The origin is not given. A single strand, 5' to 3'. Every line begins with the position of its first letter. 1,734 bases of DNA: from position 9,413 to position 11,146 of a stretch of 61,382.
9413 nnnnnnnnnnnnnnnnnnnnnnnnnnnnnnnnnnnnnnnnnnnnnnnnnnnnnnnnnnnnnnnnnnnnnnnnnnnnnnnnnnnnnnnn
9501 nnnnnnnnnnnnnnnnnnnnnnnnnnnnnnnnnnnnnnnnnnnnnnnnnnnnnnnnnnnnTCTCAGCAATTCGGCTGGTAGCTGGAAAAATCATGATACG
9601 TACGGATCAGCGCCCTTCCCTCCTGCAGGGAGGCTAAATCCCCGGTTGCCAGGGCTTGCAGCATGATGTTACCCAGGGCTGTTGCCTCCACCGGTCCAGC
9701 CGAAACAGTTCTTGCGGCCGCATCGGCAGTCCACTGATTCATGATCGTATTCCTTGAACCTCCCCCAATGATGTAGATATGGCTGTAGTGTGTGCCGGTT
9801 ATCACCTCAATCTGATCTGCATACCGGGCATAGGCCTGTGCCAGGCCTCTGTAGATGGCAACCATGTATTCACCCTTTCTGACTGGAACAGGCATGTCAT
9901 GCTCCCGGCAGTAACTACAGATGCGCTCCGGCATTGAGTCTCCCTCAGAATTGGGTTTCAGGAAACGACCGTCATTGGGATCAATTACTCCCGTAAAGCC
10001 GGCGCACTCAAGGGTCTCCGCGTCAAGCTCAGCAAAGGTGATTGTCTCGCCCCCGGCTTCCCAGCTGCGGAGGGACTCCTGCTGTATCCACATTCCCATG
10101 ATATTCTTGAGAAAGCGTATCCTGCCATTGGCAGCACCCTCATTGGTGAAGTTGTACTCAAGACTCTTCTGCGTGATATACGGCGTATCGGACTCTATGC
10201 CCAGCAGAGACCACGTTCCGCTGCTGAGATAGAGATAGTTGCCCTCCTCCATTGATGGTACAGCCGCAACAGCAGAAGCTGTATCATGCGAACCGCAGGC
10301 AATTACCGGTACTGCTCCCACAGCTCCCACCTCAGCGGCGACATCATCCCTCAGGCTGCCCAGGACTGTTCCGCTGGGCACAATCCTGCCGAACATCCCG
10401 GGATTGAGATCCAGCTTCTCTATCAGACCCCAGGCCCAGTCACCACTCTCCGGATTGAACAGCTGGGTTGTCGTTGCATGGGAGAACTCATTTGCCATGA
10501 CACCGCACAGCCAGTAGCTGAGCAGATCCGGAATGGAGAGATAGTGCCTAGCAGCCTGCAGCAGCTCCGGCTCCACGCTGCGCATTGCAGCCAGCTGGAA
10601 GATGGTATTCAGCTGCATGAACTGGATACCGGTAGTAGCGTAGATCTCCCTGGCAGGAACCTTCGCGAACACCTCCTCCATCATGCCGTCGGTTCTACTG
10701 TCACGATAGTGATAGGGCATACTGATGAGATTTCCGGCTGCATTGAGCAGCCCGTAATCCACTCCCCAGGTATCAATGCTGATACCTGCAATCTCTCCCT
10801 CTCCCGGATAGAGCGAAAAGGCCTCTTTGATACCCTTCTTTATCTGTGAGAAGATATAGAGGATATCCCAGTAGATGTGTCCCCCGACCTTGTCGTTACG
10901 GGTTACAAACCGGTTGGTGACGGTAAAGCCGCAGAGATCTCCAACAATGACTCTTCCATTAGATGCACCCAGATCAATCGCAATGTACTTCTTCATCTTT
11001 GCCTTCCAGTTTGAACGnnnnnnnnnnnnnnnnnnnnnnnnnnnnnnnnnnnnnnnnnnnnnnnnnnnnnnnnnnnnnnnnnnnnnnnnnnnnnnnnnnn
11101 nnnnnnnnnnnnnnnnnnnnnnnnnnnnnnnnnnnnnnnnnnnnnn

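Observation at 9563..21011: DeoR-headed eight-gene operon joins a rhamnulokinase, a sorbose-pathway-like reductase/dehydrogenase pair, a PHP phosphoesterase and a fused-E1/E3/E2 acetoin-type dehydrogenase complex: candidate undescribed 6-deoxyhexose-to-acetyl-CoA route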

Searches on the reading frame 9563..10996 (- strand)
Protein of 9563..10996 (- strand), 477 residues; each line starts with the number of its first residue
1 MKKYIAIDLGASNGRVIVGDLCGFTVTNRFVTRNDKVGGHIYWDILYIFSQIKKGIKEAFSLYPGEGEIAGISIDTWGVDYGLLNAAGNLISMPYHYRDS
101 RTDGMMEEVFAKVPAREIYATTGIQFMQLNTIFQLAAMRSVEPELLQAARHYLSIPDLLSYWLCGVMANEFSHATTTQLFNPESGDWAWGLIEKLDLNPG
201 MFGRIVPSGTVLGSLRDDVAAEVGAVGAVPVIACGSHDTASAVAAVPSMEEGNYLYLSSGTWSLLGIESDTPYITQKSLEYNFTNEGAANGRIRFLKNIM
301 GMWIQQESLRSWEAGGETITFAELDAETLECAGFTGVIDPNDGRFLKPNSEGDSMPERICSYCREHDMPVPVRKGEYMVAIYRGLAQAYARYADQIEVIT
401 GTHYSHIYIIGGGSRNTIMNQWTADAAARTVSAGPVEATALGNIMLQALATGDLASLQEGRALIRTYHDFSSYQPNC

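Call 3: search_protein_families(library=pfam, proteins=[window:9563-10996:-])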
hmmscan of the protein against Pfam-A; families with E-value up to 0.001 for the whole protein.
window:9563-10996:- (477 aa): 2 families
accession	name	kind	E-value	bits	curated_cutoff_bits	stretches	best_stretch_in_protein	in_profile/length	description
PF02782.22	FGGY_C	-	4.2e-30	105.4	27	1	255-450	1-197/198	FGGY family of carbohydrate kinases, C-terminal domain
PF00370.27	FGGY_N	-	1.2e-28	100.8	28.8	1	4-242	2-242/245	FGGY family of carbohydrate kinases, N-terminal domain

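Call 4: search_protein_families(library=ncbifam, proteins=[window:9563-10996:-])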
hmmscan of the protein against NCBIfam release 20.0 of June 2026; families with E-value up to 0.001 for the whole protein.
window:9563-10996:- (477 aa): 10 families
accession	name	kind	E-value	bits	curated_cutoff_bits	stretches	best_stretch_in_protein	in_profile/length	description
TIGR02627.1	rhamnulo_kin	equivalog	3.7e-132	441.1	527.95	1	5-466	1-450/454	rhamnulokinase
NF007925.0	PRK10640.1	equivalog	1.2e-117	393.4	639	1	2-476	4-466/489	rhamnulokinase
TIGR02628.1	fuculo_kin_coli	equivalog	1.9e-43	149.1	470.9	1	5-465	4-456/465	L-fuculokinase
TIGR01312.1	XylB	equivalog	8.1e-24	84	380.25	1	51-462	49-450/481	xylulokinase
NF008187.0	PRK10939.1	equivalog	6.6e-20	71.2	528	2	5-259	7-265/521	autoinducer-2 kinase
TIGR01314.1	gntK_FGGY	equivalog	5.6e-12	45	648.55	1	96-470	96-469/505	gluconokinase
NF011601.0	PRK15027.1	equivalog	8.4e-10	37.6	912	1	82-263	81-257/484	xylulokinase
TIGR01311.1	glycerol_kin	equivalog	2.2e-07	29.6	590.35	0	87-244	90-249/496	glycerol kinase GlpK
NF003154.0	PRK04123.1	equivalog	0.00072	18.4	428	0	401-463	440-504/554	ribulokinase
NF000756.0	PRK00047.1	subfamily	0.00087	17.7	498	0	395-471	395-472/502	glycerol kinase GlpK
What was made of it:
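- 9563..10996 (-): RhaB-like FGGY kinase. It is the only sugar kinase in the locus. Call 4: TIGR02627, 441 bits, below the 528 cut-off; FucK model 149 bits.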
